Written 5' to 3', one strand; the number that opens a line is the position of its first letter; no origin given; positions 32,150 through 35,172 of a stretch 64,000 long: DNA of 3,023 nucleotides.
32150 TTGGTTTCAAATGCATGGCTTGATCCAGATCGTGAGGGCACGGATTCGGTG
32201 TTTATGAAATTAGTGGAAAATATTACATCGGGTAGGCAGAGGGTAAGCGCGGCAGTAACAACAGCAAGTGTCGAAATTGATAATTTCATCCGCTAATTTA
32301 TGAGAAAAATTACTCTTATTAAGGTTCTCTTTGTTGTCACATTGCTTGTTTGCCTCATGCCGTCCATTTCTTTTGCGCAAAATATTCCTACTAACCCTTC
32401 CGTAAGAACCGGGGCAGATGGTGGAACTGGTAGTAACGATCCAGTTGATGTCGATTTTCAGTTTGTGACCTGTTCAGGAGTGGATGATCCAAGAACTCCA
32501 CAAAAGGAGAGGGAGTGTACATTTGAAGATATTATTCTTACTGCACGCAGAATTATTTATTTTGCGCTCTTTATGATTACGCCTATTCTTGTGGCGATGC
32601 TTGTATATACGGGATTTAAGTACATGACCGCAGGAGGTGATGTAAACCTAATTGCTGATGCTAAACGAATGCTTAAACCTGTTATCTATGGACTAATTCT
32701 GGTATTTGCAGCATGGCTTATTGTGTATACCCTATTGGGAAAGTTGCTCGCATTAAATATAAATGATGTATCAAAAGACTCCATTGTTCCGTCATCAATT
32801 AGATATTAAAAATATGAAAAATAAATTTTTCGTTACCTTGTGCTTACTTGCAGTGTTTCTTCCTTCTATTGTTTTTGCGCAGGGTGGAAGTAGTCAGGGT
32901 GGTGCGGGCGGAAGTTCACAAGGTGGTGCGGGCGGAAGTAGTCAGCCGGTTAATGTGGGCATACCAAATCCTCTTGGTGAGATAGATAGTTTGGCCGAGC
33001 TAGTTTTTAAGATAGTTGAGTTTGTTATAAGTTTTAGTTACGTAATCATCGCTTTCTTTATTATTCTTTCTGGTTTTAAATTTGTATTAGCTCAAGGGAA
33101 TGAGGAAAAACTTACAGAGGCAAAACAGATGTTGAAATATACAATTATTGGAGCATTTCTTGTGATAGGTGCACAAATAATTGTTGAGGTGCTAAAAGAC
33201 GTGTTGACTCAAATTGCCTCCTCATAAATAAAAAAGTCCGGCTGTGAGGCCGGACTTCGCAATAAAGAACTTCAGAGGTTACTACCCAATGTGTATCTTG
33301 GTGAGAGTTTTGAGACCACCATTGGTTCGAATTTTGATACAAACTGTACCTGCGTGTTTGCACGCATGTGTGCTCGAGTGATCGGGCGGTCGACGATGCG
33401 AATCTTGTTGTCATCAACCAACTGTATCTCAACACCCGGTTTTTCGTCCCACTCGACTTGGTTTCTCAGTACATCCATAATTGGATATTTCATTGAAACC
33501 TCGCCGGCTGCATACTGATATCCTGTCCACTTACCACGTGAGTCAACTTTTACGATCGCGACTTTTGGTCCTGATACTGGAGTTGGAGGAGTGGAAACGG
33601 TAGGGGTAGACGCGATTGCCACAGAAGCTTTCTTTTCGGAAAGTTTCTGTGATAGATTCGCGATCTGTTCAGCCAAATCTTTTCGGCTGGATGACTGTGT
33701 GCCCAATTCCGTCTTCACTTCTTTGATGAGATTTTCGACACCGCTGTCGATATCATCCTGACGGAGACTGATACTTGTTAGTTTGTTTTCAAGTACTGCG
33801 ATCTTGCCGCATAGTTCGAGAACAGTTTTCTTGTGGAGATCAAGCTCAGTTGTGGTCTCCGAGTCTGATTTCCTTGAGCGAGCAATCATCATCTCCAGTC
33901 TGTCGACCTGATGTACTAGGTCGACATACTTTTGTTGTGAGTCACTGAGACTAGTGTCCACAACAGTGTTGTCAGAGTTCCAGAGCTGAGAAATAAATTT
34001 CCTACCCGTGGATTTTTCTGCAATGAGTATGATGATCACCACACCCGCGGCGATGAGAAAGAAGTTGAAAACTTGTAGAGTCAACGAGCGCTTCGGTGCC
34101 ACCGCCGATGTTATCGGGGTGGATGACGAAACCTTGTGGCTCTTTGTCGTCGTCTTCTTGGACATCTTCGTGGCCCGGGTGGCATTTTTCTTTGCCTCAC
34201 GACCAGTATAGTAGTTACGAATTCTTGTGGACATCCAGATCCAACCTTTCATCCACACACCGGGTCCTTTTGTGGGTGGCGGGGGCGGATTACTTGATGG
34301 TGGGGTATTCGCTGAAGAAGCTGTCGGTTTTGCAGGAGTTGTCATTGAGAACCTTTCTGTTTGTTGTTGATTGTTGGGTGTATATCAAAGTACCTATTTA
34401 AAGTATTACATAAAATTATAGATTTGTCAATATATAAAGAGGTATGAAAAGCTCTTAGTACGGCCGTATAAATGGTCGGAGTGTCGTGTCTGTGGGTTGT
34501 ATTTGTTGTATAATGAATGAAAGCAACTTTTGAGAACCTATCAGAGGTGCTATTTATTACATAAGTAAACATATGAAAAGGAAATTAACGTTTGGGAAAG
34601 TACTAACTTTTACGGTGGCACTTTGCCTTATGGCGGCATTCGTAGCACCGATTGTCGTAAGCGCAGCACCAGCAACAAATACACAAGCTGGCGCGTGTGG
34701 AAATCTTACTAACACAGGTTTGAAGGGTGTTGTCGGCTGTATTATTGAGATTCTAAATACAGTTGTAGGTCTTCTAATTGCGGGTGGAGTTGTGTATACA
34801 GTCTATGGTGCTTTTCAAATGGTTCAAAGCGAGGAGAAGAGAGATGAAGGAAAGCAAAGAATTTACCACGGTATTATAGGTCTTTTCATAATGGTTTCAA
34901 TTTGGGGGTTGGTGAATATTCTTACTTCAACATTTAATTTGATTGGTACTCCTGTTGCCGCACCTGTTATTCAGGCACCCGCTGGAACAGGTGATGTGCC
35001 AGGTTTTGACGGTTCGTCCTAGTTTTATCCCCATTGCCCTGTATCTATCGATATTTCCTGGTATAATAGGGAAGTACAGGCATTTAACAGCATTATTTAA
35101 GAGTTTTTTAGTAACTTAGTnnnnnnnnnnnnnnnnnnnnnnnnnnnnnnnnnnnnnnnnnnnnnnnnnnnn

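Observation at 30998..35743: Cluster of five paralogous VirB2/TrbC-like two-helix pilin-like genes, co-oriented with a solute-binding-protein-like gene and interrupted by a coiled-coil membrane protein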

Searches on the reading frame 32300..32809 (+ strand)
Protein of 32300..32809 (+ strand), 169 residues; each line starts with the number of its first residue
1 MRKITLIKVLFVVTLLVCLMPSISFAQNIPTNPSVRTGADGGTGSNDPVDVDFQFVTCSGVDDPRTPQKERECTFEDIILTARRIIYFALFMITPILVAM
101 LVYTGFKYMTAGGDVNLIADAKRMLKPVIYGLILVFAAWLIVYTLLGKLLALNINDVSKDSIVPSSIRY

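Call 3: search_protein_families(library=pfam, proteins=[window:32300-32809:+], max_evalue=1)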
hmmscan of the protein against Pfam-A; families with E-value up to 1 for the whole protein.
window:32300-32809:+ (169 aa): 2 families
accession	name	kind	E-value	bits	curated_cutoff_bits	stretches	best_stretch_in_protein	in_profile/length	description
PF18895.5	T4SS_pilin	-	1.1e-08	35.5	26.6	1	83-145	10-71/71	Type IV secretion system pilin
PF04956.18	TrbC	-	0.021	15.5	27.9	1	93-142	53-95/98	TrbC/VIRB2 pilin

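Call 14: search_protein_families(library=ncbifam, proteins=[window:32300-32809:+], max_evalue=0.1)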
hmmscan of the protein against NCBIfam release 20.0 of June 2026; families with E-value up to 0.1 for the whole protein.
window:32300-32809:+ (169 aa): 1 family
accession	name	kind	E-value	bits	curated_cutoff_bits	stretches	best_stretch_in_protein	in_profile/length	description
NF045849.1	ICE_MMCAP2_0565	equivalog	0.0033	17.1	40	1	96-146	27-77/80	Mbov_0395 family pilin-like conjugal transfer protein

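Call 54: search_solved_structures(query=A1, max_evalue=10)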
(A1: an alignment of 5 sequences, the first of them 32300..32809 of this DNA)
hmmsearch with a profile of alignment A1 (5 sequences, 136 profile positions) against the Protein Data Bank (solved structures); distinct sequences matched with E-value up to 10: 6.
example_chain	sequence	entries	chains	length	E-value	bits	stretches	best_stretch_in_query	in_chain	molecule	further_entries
7rmx_A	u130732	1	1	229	0.26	14.8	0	59-92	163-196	Tunable symmetric protein, D_3_212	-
9ixj_R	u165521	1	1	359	0.36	14.3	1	7-74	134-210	Histamine H2 receptor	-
8pok_A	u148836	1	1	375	0.39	14.2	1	7-74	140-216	Histamine H2 receptor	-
8yut_R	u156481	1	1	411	0.46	14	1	7-74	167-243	Histamine H2 receptor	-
8yn3_R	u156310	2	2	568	0.78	13.2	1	7-74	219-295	Histamine H2 receptor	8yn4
4bey_A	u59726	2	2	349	3.1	11.3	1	52-108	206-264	Rhodopsin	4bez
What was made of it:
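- Tried and rejected: Only chance GPCR or designed-protein hits, E at least 0.26 (call 54).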

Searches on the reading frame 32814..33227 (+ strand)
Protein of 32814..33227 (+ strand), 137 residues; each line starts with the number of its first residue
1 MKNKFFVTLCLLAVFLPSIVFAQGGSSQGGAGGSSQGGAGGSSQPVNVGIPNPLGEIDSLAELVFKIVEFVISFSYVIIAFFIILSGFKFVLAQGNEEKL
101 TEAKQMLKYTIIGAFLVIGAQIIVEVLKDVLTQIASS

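Call 3: search_protein_families(library=pfam, proteins=[window:32814-33227:+], max_evalue=1)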
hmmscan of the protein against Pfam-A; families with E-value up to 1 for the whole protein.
window:32814-33227:+ (137 aa): 5 families
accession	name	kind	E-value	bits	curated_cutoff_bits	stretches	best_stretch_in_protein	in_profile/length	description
PF18895.5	T4SS_pilin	-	3.6e-08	33.8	26.6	1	59-127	4-71/71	Type IV secretion system pilin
PF04956.18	TrbC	-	0.0013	19.3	27.9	1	58-125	35-96/98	TrbC/VIRB2 pilin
PF01554.23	MatE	-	0.0045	17.1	24.9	1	58-128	66-136/161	MatE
PF07786.18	HGSNAT_cat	-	0.018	15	22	1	68-122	37-92/222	Heparan-alpha-glucosaminide N-acetyltransferase, catalytic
PF14147.11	Spore_YhaL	-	0.15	12.2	27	1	76-100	6-29/52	Sporulation protein YhaL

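Call 14: search_protein_families(library=ncbifam, proteins=[window:32814-33227:+], max_evalue=0.1)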
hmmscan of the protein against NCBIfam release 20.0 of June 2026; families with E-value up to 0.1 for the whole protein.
window:32814-33227:+ (137 aa): 2 families
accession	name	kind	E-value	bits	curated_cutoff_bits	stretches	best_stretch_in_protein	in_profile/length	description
NF045849.1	ICE_MMCAP2_0565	equivalog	0.0026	17.4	40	1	59-129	8-78/80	Mbov_0395 family pilin-like conjugal transfer protein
NF045848.1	MMCAP2_0566_fam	domain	0.0082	15.5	90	1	71-131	61-120/322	MMCAP2_0566 family conjugal transfer protein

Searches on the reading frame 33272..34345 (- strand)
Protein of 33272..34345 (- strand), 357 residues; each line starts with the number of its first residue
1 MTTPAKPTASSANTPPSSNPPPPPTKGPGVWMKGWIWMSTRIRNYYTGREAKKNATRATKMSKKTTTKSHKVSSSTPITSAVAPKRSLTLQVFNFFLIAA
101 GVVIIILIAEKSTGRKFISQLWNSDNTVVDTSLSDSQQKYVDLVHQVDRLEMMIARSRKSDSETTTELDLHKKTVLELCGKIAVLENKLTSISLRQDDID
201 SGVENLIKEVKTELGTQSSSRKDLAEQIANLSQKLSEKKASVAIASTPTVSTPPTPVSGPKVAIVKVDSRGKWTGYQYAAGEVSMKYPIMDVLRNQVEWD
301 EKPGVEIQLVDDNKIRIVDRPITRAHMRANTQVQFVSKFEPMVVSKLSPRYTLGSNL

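Call 3: search_protein_families(library=pfam, proteins=[window:33272-34345:-], max_evalue=1)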
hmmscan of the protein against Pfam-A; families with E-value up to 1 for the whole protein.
window:33272-34345:- (357 aa): 8 families
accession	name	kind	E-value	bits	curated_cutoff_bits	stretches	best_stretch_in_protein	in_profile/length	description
PF16331.10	TolA_bind_tri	-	0.0011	19.4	30.1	1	145-210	4-69/76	TolA binding protein trimerisation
PF14712.11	Snapin_Pallidin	-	0.0036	18.1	29.6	1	127-198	16-87/89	Snapin/Pallidin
PF13949.11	ALIX_LYPXL_bnd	-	0.011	15.5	30.8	1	134-240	68-181/295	ALIX V-shaped domain binding to HIV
PF06785.16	UPF0242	-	0.024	15.1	33.5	1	85-241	30-172/194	Uncharacterised protein family (UPF0242) N-terminus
PF25481.1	Nucleoprot-TPR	-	0.2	12.2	27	1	203-243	24-64/80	Nucleoprotein TPR-like domain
PF24627.1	PUMA_CC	-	0.21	12.1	30.1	0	204-242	14-52/74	PUMA coiled-coil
PF10473.14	CENP-F_leu_zip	-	0.22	12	34.5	1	129-214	8-93/140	Leucine-rich repeats of kinetochore protein Cenp-F/LEK1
PF24423.1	OVT1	-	0.94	10.4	30.9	0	135-234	5-100/100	Major antigen, helical domain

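Call 14: search_protein_families(library=ncbifam, proteins=[window:33272-34345:-], max_evalue=0.1)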
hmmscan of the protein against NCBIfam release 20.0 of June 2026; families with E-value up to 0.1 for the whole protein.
window:33272-34345:- (357 aa): 8 families
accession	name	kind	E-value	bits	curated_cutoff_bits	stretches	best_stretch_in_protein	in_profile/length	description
NF033930.1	pneumo_PspA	exception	0.00094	18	850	1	129-243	204-304/659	pneumococcal surface protein A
TIGR02168.1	SMC_prok_B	equivalog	0.0019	16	567.35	1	130-242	245-353/1181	chromosome segregation protein SMC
NF038218.1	IcmG_DotF_IVB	equivalog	0.0022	17.7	200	1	83-243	38-183/266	type IVB secretion system protein IcmG/DotF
NF045487.1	ASRP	equivalog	0.0075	14.9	300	1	137-239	347-449/593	archaea-specific SMC-related protein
TIGR02169.1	SMC_prok_A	equivalog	0.0096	13.6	729.4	1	123-242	350-465/1165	chromosome segregation protein SMC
NF001422.0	PRK00296.1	equivalog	0.036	14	58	0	148-198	20-69/87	cell division topological specificity factor MinE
TIGR04523.1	Mplasa_alph_rch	subfamily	0.042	11.7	270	1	123-237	224-339/745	helix-rich protein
NF053852.1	vesicle_Bd0635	exception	0.065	12.9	250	0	133-209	51-124/223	CpoB-like predatory vesicle lipoprotein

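Call 89: find_homologous_proteins(query=window:33272-34345:-, max_evalue=0.001)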
Query window:33272-34345:- (357 aa): 1 proteins with E <= 0.001 among 2051 candidates.
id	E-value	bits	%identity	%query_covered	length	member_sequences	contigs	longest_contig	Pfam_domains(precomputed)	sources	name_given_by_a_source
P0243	3.6e-228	774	100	100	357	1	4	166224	-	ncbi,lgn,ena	-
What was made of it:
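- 33272..34345 (-): 357-aa bitopic protein. Pro-rich basic N-terminus, one TM (about residues 90-108), a charged coiled-coil region, a Pro-rich linker and a small beta-rich C-terminal domain. It is a lineage-specific, fast-evolving insertion into the array, not a conserved component. Only itself found among 5.8e9 proteins (call 89).
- Tried and rejected: Only itself (call 89).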

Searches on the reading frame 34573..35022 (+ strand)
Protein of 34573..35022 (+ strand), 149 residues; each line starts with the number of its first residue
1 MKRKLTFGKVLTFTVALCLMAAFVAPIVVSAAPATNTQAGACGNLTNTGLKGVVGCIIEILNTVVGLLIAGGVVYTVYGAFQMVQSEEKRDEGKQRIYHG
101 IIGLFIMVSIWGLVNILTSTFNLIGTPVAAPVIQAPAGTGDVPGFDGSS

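Call 3: search_protein_families(library=pfam, proteins=[window:34573-35022:+], max_evalue=1)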
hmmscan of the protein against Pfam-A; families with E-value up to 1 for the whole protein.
window:34573-35022:+ (149 aa): 5 families
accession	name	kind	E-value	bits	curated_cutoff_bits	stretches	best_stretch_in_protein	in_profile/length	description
PF18895.5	T4SS_pilin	-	1.3e-08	35.3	26.6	1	56-117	8-71/71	Type IV secretion system pilin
PF06570.16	DUF1129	-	0.015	15.4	29.1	1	60-135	114-189/207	Protein of unknown function (DUF1129)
PF12650.12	DUF3784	-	0.063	13.9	28.1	1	58-129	3-78/94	Domain of unknown function (DUF3784)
PF13491.11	FtsK_4TM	-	0.14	12.3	23.1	1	5-70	91-154/171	4TM region of DNA translocase FtsK/SpoIIIE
PF12725.13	DUF3810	-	0.22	11.3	28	1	64-128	24-88/311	Protein of unknown function (DUF3810)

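Call 14: search_protein_families(library=ncbifam, proteins=[window:34573-35022:+], max_evalue=0.1)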
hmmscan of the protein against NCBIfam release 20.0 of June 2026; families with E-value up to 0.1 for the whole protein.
window:34573-35022:+ (149 aa): 1 family
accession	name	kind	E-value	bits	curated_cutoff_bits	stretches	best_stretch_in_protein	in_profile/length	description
NF045849.1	ICE_MMCAP2_0565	equivalog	2.4e-07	30.3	40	1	51-120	7-79/80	Mbov_0395 family pilin-like conjugal transfer protein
